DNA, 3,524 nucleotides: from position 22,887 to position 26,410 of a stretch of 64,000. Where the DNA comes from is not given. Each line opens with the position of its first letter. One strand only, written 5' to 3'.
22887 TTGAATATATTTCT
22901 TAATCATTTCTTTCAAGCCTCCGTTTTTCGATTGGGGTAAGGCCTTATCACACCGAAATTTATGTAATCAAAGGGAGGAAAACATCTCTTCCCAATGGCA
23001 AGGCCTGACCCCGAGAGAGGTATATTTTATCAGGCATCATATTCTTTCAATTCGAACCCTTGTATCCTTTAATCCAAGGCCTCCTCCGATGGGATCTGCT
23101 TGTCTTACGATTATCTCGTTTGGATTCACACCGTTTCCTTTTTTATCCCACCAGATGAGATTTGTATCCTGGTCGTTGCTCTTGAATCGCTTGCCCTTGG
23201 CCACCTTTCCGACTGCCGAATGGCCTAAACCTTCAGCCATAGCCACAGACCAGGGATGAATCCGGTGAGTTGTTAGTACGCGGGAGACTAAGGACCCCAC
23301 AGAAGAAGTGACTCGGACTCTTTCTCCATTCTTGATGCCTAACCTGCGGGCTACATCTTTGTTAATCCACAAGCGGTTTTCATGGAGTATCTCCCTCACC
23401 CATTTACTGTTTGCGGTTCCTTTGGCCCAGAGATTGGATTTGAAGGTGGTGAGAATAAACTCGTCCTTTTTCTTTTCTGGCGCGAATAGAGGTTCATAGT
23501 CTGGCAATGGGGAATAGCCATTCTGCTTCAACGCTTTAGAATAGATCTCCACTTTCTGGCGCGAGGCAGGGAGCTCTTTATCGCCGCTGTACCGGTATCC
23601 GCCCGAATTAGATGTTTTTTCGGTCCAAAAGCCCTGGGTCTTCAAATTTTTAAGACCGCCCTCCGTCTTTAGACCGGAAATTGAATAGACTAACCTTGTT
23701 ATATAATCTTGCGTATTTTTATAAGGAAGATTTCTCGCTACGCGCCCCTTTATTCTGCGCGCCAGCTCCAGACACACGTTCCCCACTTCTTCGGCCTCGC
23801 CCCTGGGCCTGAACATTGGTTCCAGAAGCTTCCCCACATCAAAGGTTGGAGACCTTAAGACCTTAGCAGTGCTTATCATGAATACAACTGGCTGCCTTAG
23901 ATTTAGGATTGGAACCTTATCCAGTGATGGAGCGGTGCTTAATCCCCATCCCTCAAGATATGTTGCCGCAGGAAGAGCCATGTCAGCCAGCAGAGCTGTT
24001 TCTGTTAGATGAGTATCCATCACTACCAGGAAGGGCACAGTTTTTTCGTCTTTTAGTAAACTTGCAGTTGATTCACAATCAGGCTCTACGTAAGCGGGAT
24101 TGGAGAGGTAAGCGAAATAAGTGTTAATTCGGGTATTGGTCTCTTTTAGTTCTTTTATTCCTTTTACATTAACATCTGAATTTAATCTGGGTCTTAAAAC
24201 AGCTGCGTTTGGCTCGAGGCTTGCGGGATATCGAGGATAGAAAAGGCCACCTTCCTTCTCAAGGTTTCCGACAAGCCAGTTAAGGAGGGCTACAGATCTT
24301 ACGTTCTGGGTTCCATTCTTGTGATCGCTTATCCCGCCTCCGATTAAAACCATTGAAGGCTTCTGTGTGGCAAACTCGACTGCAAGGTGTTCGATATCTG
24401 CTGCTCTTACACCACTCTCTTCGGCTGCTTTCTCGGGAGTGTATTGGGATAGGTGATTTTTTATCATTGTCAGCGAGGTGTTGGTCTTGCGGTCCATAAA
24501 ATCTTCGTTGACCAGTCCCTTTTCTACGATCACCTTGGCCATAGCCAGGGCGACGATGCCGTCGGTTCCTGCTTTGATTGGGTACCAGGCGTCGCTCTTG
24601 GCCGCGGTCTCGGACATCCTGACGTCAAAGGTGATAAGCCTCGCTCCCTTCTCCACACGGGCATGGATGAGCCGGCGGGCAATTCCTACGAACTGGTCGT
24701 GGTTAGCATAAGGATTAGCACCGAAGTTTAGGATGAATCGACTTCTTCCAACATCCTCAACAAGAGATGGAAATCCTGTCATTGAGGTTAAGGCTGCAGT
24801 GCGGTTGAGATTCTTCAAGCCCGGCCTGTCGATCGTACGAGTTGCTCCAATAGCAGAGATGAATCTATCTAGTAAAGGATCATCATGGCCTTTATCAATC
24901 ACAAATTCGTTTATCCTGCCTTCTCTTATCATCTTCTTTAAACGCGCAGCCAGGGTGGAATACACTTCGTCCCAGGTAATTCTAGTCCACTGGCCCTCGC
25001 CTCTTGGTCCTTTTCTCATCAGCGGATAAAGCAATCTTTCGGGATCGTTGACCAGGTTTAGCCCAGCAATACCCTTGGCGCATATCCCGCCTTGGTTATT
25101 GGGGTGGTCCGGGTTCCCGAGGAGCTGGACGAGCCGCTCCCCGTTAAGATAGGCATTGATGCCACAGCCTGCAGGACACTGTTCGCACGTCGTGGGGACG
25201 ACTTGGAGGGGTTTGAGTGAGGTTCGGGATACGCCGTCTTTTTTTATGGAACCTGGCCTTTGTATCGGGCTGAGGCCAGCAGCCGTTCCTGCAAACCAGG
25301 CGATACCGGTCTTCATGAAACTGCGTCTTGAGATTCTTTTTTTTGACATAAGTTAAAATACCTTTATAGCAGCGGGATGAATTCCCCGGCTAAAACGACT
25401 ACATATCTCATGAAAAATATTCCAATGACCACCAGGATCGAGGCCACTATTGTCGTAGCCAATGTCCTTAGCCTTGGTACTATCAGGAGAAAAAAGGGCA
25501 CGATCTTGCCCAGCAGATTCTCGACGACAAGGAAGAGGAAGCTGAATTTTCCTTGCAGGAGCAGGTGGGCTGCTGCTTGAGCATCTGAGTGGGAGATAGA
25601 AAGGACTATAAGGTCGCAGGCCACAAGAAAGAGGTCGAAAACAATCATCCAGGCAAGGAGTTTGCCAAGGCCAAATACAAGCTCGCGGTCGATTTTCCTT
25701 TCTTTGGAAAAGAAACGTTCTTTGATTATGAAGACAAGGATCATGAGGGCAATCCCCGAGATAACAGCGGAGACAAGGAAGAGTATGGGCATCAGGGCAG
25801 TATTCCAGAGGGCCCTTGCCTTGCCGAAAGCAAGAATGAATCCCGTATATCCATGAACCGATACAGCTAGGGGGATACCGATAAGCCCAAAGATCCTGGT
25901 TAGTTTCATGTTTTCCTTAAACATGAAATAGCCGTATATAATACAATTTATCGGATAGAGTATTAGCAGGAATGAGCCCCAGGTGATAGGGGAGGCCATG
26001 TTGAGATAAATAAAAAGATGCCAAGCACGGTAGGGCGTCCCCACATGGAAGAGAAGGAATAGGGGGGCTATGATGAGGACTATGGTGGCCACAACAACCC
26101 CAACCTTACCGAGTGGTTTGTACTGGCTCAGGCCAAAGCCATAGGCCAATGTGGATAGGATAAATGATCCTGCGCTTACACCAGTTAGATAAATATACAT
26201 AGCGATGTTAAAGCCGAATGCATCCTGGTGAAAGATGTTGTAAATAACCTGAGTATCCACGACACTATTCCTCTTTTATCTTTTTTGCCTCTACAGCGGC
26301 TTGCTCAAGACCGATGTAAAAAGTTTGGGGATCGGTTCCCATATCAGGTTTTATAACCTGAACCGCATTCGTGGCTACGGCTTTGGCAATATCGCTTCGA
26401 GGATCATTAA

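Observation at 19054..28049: Composite respiratory locus: Psr/Nrf-type molybdoenzyme module joined to a DsrMK/Hmc-type transmembrane module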

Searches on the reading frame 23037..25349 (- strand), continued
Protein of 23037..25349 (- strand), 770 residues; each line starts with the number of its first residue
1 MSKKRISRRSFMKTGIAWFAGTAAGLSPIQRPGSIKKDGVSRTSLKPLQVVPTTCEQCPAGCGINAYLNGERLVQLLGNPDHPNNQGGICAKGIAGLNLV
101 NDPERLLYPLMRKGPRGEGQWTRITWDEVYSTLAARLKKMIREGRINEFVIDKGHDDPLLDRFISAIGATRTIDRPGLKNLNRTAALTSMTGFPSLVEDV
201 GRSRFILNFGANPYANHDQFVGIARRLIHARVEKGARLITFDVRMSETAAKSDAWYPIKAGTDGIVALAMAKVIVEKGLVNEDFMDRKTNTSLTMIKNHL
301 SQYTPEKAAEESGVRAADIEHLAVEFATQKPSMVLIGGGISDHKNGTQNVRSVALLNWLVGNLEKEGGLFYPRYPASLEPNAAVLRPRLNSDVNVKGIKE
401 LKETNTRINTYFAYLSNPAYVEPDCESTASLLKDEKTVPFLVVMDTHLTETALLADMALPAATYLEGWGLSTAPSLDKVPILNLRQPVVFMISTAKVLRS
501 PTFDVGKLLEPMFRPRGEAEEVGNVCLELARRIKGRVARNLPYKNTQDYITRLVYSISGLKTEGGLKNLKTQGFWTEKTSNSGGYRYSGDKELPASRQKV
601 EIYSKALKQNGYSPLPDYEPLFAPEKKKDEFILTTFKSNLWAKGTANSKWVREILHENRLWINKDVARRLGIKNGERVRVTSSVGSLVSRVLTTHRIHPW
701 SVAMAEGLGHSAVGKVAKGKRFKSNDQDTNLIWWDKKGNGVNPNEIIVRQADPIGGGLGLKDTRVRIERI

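Call 77: search_protein_families(library=ncbifam, proteins=[L037:8986-11238:+, L060:8992-11418:+, L071:8995-11424:+, L080:8851-11172:+, L054:8998-11274:+], max_evalue=1e-30)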
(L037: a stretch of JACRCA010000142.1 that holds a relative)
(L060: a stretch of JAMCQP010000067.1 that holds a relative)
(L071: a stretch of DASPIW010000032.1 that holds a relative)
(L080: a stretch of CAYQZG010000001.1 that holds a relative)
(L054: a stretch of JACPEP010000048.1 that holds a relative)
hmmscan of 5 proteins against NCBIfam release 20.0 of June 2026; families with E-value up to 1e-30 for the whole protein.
L037:8986-11238:+ (750 aa): 13 families
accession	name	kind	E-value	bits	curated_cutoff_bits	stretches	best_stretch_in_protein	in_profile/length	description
NF012032.0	PRK15488.1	equivalog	3.9e-105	352.5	694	1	11-378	3-361/759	thiosulfate reductase PhsA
TIGR02166.1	dmsA_ynfE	subfamily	4.2e-76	256.6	777.7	2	313-687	332-751/794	DMSO/selenate family reductase complex A subunit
TIGR01591.1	Fdh-alpha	equivalog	3.6e-62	210.4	666.25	1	60-381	2-320/672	formate dehydrogenase subunit alpha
NF041714.1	arsenate_red_ArrA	equivalog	1.6e-60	205.2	1600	1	10-297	2-295/848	arsenate respiratory reductase molybdopterin-containing subunit ArrA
NF041783.2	mnquin_red_QrcB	equivalog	1.7e-58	198.4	440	1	56-517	52-507/695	menaquinone reductase molybdopterin-binding-like subunit QrcB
TIGR03479.1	DMSO_red_II_alp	subfamily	3.1e-52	177.8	984.75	1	89-302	98-311/913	molybdopterin-dependent oxidoreductase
NF041884.1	selenate_YnfF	exception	1.2e-48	165.6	1650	0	82-297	76-298/798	selenate/tellurate reductase subunit YnfF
NF011566.1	PRK14990.1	exception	1.8e-47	161.8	1600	0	313-688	352-772/814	dimethylsulfoxide reductase subunit A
NF041885.1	selenate_YnfE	exception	1e-46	159.2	1675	1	83-379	80-405/805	selenate/tellurate reductase subunit YnfE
NF011567.1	PRK14991.1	equivalog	5.8e-41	140.2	1750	0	91-140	136-185/1022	tetrathionate reductase subunit TtrA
NF047855.1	AssmNtatRedNasC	equivalog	7.1e-37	127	1100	0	57-372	21-336/708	assimilatory nitrate reductase catalytic subunit NasC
TIGR01553.1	formate-DH-alph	equivalog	2.2e-34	118.4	814.2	0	12-147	3-140/1009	formate dehydrogenase-N subunit alpha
TIGR00509.1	bisC_fam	subfamily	7.6e-33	113.7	1017.55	0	118-378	62-343/772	molybdopterin guanine dinucleotide-containing S/N-oxide reductase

L060:8992-11418:+ (808 aa): 13 families
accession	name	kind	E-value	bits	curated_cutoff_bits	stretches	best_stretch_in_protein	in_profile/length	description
NF012032.0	PRK15488.1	equivalog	3.8e-127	425.3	694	1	3-554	2-553/759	thiosulfate reductase PhsA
TIGR02166.1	dmsA_ynfE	subfamily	2e-85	287.4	777.7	1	4-541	1-570/794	DMSO/selenate family reductase complex A subunit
TIGR01591.1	Fdh-alpha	equivalog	3.3e-71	240.3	666.25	1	56-380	2-325/672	formate dehydrogenase subunit alpha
NF041714.1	arsenate_red_ArrA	equivalog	3.8e-61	207.2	1600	1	2-290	1-294/848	arsenate respiratory reductase molybdopterin-containing subunit ArrA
TIGR03479.1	DMSO_red_II_alp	subfamily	2.6e-58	197.9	984.75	1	55-295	61-310/913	molybdopterin-dependent oxidoreductase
NF041885.1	selenate_YnfE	exception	3e-57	194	1675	1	4-572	3-612/805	selenate/tellurate reductase subunit YnfE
NF011566.1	PRK14990.1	exception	2.8e-56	191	1600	1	2-576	12-627/814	dimethylsulfoxide reductase subunit A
NF041884.1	selenate_YnfF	exception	7.4e-56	189.5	1650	1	4-568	1-601/798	selenate/tellurate reductase subunit YnfF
NF041783.2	mnquin_red_QrcB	equivalog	1.4e-50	172.2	440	1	47-527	46-504/695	menaquinone reductase molybdopterin-binding-like subunit QrcB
NF011567.1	PRK14991.1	equivalog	2.5e-44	151.3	1750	0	398-507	594-704/1022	tetrathionate reductase subunit TtrA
NF047855.1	AssmNtatRedNasC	equivalog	1.5e-43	149.1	1100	0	78-368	49-338/708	assimilatory nitrate reductase catalytic subunit NasC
TIGR00509.1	bisC_fam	subfamily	3.5e-36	124.8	1017.55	0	235-538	201-520/772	molybdopterin guanine dinucleotide-containing S/N-oxide reductase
TIGR01553.1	formate-DH-alph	equivalog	2.5e-35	121.5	814.2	0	4-144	2-141/1009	formate dehydrogenase-N subunit alpha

L071:8995-11424:+ (809 aa): 12 families
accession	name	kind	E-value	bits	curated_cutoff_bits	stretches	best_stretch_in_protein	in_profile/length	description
NF012032.0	PRK15488.1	equivalog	1.2e-116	390.5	694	1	1-531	1-536/759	thiosulfate reductase PhsA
TIGR02166.1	dmsA_ynfE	subfamily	8.4e-76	255.6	777.7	1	3-736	1-751/794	DMSO/selenate family reductase complex A subunit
TIGR01591.1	Fdh-alpha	equivalog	1.6e-58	198.4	666.25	1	52-371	3-318/672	formate dehydrogenase subunit alpha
NF041783.2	mnquin_red_QrcB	equivalog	3.1e-58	197.5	440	1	38-522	43-505/695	menaquinone reductase molybdopterin-binding-like subunit QrcB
NF041714.1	arsenate_red_ArrA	equivalog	6.2e-55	186.7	1600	0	2-295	2-302/848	arsenate respiratory reductase molybdopterin-containing subunit ArrA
NF041884.1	selenate_YnfF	exception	1.2e-50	172.3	1650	1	3-736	1-753/798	selenate/tellurate reductase subunit YnfF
NF041885.1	selenate_YnfE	exception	4.3e-45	153.8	1675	1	50-739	52-763/805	selenate/tellurate reductase subunit YnfE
NF011566.1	PRK14990.1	exception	1.6e-44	152.1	1600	0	234-571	263-627/814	dimethylsulfoxide reductase subunit A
TIGR03479.1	DMSO_red_II_alp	subfamily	1.3e-42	145.9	984.75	0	51-286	62-304/913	molybdopterin-dependent oxidoreductase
NF047855.1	AssmNtatRedNasC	equivalog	2.2e-39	135.4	1100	0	46-364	19-336/708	assimilatory nitrate reductase catalytic subunit NasC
NF011567.1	PRK14991.1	equivalog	2.1e-37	128.4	1750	0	419-503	621-706/1022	tetrathionate reductase subunit TtrA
TIGR00509.1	bisC_fam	subfamily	4.5e-34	117.8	1017.55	0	229-370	198-343/772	molybdopterin guanine dinucleotide-containing S/N-oxide reductase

L080:8851-11172:+ (773 aa): 12 families
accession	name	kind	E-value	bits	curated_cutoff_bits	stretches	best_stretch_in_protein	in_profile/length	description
NF012032.0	PRK15488.1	equivalog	2.8e-88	296.7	694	1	3-772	2-758/759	thiosulfate reductase PhsA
NF041783.2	mnquin_red_QrcB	equivalog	1.4e-82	278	440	1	51-552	55-521/695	menaquinone reductase molybdopterin-binding-like subunit QrcB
NF041714.1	arsenate_red_ArrA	equivalog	6.9e-81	272.6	1600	1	4-518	3-554/848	arsenate respiratory reductase molybdopterin-containing subunit ArrA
TIGR01591.1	Fdh-alpha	equivalog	7.2e-59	199.5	666.25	1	52-348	2-284/672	formate dehydrogenase subunit alpha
TIGR02166.1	dmsA_ynfE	subfamily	1.3e-51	175.6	777.7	1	5-734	2-756/794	DMSO/selenate family reductase complex A subunit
TIGR03479.1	DMSO_red_II_alp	subfamily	4.3e-39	134.3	984.75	0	80-291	97-307/913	molybdopterin-dependent oxidoreductase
NF041884.1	selenate_YnfF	exception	5.6e-37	127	1650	1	5-731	2-755/798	selenate/tellurate reductase subunit YnfF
NF011566.1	PRK14990.1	exception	3.3e-33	114.7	1600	0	7-349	17-384/814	dimethylsulfoxide reductase subunit A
NF041885.1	selenate_YnfE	exception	5.9e-33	113.7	1675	0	5-348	4-370/805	selenate/tellurate reductase subunit YnfE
NF047855.1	AssmNtatRedNasC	equivalog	3.2e-32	111.7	1100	0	238-344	210-304/708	assimilatory nitrate reductase catalytic subunit NasC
NF011567.1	PRK14991.1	equivalog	5.5e-31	107.2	1750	0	191-288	274-371/1022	tetrathionate reductase subunit TtrA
TIGR00509.1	bisC_fam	subfamily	9.9e-31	106.7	1017.55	0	236-379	203-342/772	molybdopterin guanine dinucleotide-containing S/N-oxide reductase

L054:8998-11274:+ (758 aa): 14 families
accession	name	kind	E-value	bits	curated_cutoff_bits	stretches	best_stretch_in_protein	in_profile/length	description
NF012032.0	PRK15488.1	equivalog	1.3e-105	354.1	694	1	1-371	1-362/759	thiosulfate reductase PhsA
TIGR02166.1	dmsA_ynfE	subfamily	1.4e-79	268.1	777.7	1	4-695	2-751/794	DMSO/selenate family reductase complex A subunit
TIGR01591.1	Fdh-alpha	equivalog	2.2e-69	234.3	666.25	1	52-370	1-317/672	formate dehydrogenase subunit alpha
TIGR03479.1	DMSO_red_II_alp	subfamily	1.1e-61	209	984.75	1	52-293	61-310/913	molybdopterin-dependent oxidoreductase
NF041783.2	mnquin_red_QrcB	equivalog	3.7e-57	194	440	1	49-522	52-504/695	menaquinone reductase molybdopterin-binding-like subunit QrcB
NF041885.1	selenate_YnfE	exception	6e-57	193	1675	1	51-698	50-763/805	selenate/tellurate reductase subunit YnfE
NF041884.1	selenate_YnfF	exception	9.5e-56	189.1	1650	1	5-695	3-753/798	selenate/tellurate reductase subunit YnfF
NF041714.1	arsenate_red_ArrA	equivalog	9.7e-54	182.8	1600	1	3-289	3-295/848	arsenate respiratory reductase molybdopterin-containing subunit ArrA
NF011566.1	PRK14990.1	exception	2e-52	178.3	1600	1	18-695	32-771/814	dimethylsulfoxide reductase subunit A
NF047855.1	AssmNtatRedNasC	equivalog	3.2e-42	144.7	1100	0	50-365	21-337/708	assimilatory nitrate reductase catalytic subunit NasC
NF011567.1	PRK14991.1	equivalog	1.6e-41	142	1750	0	619-702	880-963/1022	tetrathionate reductase subunit TtrA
TIGR01553.1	formate-DH-alph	equivalog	2.6e-41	141.4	814.2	0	4-292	3-306/1009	formate dehydrogenase-N subunit alpha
TIGR00509.1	bisC_fam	subfamily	2.8e-33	115.1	1017.55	0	112-369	63-342/772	molybdopterin guanine dinucleotide-containing S/N-oxide reductase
NF041513.1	formate_DH_Act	exception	1.5e-31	109.1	1400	0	48-147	41-138/1067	formate dehydrogenase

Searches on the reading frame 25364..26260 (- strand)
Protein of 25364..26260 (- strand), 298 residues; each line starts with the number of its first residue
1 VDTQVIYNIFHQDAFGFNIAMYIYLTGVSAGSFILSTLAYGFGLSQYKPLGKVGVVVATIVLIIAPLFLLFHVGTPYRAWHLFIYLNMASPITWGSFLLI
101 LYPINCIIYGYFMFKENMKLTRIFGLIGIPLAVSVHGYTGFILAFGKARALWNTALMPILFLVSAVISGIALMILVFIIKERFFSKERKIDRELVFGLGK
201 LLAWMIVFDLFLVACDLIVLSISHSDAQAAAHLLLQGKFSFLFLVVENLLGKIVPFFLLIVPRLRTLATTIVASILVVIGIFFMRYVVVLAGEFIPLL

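Call 4: search_protein_families(library=pfam, proteins=[window:25364-26260:-], max_evalue=0.01)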
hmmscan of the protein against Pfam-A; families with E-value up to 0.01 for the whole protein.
window:25364-26260:- (298 aa): 1 family
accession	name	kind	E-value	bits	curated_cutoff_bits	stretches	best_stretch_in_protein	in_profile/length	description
PF03916.19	NrfD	-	5.9e-46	158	25.8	1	14-293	10-309/313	Polysulphide reductase, NrfD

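Call 5: search_protein_families(library=ncbifam, proteins=[window:25364-26260:-], max_evalue=0.01)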
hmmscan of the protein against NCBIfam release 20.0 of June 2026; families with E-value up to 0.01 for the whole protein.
window:25364-26260:- (298 aa): 6 families
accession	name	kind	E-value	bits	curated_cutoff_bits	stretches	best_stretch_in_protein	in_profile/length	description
TIGR03148.1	cyt_nit_nrfD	equivalog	2.6e-22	79.5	347.6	2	120-293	140-312/316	cytochrome c nitrite reductase subunit NrfD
NF045798.1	DsrP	equivalog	6.2e-22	78.5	350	1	14-281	48-294/346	sulfate reduction electron transfer complex DsrMKJOP subunit DsrP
NF041784.1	mnquin_red_QrcD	equivalog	9.1e-14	51.5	570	2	159-296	221-360/408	menaquinone reductase integral membrane subunit QrcD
NF011568.0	PRK14992.1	equivalog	9.6e-11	41.6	314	1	21-296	25-292/341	tetrathionate reductase subunit TtrC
NF045714.1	sulf_resp_HmcC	equivalog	4e-07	29.7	550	1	8-290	32-324/376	sulfate respiration complex protein HmcC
NF008133.1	PRK10881.1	equivalog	1.1e-06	28.4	450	1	25-290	61-332/377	Ni/Fe-hydrogenase cytochrome b subunit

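Call 60: search_solved_structures(query=window:25364-26260:-, max_evalue=0.01)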
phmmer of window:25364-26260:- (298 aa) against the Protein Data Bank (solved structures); distinct sequences matched with E-value up to 0.01: 1.
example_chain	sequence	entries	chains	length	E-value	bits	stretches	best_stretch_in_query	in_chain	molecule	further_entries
6f0k_C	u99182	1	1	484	0.00011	25.5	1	123-291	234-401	Polysulphide reductase NrfD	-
